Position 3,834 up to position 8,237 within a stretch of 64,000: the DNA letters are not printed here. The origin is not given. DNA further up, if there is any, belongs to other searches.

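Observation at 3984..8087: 1367-aa polytopic protein combining an ArnT/PMT-like N-terminal module, a YYYxG (DUF2298/Chlor_Arch_YYY-like) core and a soluble C-terminal domain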

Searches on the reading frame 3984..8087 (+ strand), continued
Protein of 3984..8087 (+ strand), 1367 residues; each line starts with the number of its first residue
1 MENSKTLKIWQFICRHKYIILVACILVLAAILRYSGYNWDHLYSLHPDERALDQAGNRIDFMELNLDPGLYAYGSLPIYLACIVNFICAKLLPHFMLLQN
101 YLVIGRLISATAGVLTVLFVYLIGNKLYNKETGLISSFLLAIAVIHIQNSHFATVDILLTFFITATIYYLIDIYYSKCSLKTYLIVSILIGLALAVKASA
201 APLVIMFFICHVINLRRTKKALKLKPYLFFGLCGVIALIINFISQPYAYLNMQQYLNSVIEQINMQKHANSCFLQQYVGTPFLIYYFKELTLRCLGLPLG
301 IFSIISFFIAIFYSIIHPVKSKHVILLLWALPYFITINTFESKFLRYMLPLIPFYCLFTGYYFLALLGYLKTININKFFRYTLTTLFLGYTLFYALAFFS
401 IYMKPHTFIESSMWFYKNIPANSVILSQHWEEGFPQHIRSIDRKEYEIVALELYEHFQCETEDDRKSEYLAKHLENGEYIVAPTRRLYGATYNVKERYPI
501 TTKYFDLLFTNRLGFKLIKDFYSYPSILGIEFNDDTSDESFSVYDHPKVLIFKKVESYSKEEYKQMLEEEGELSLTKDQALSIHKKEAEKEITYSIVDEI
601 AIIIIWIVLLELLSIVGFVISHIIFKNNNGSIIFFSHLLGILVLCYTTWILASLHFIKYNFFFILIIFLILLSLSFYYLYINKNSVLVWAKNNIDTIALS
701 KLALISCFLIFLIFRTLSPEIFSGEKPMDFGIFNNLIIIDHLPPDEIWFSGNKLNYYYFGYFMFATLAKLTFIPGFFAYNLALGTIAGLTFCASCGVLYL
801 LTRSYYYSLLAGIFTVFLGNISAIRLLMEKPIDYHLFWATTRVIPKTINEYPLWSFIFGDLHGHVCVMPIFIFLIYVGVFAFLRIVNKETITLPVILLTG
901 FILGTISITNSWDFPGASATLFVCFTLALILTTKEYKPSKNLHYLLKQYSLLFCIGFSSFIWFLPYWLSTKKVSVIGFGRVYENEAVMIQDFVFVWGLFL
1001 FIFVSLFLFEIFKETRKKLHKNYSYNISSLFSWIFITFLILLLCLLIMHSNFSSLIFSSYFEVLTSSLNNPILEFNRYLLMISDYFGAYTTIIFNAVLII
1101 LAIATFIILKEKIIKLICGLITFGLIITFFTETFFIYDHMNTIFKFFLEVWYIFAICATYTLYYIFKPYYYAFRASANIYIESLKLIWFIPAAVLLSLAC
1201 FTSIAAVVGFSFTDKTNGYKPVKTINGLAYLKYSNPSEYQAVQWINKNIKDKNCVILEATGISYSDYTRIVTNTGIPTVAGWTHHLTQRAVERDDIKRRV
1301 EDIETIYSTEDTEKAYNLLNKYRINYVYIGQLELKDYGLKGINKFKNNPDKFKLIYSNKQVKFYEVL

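Call 84: find_encoding_contigs(protein=P0010, flank=6000, max_places=1)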
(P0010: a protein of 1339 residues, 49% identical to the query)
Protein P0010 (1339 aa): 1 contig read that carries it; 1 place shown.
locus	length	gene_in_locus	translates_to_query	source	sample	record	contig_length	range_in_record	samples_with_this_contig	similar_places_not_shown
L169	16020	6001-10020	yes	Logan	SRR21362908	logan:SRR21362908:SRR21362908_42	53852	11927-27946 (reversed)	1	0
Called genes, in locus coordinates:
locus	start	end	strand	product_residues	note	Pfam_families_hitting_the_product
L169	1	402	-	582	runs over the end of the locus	PF02776:TPP_enzyme_N, PF00205:TPP_enzyme_M, PF02775:TPP_enzyme_C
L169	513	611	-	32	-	-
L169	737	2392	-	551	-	PF00920:ILVD_EDD_N, PF24877:ILV_EDD_C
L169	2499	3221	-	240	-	PF01209:Ubie_methyltran, PF01135:PCMT (weak), PF00398:RrnaAD (weak), PF13489:Methyltransf_23, PF13847:Methyltransf_31, PF08241:Methyltransf_11, PF08242:Methyltransf_12, PF13649:Methyltransf_25, +6 more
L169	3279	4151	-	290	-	PF05235:CHAD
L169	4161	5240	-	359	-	PF00072:Response_reg, PF13487:HD_5, PF01966:HD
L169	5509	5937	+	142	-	PF00027:cNMP_binding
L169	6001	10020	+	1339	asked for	PF13231:PMT_2, PF10060:DUF2298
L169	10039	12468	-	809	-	PF02518:HATPase_c, PF00204:DNA_gyraseB, PF01751:Toprim, PF00986:DNA_gyraseB_C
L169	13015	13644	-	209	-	PF05258:DciA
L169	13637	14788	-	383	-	PF02463:SMC_N, PF13175:AAA_15, PF13476:AAA_23, PF13304:AAA_21 (weak)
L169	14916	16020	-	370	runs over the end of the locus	PF00712:DNA_pol3_beta, PF02767:DNA_pol3_beta_2, PF02768:DNA_pol3_beta_3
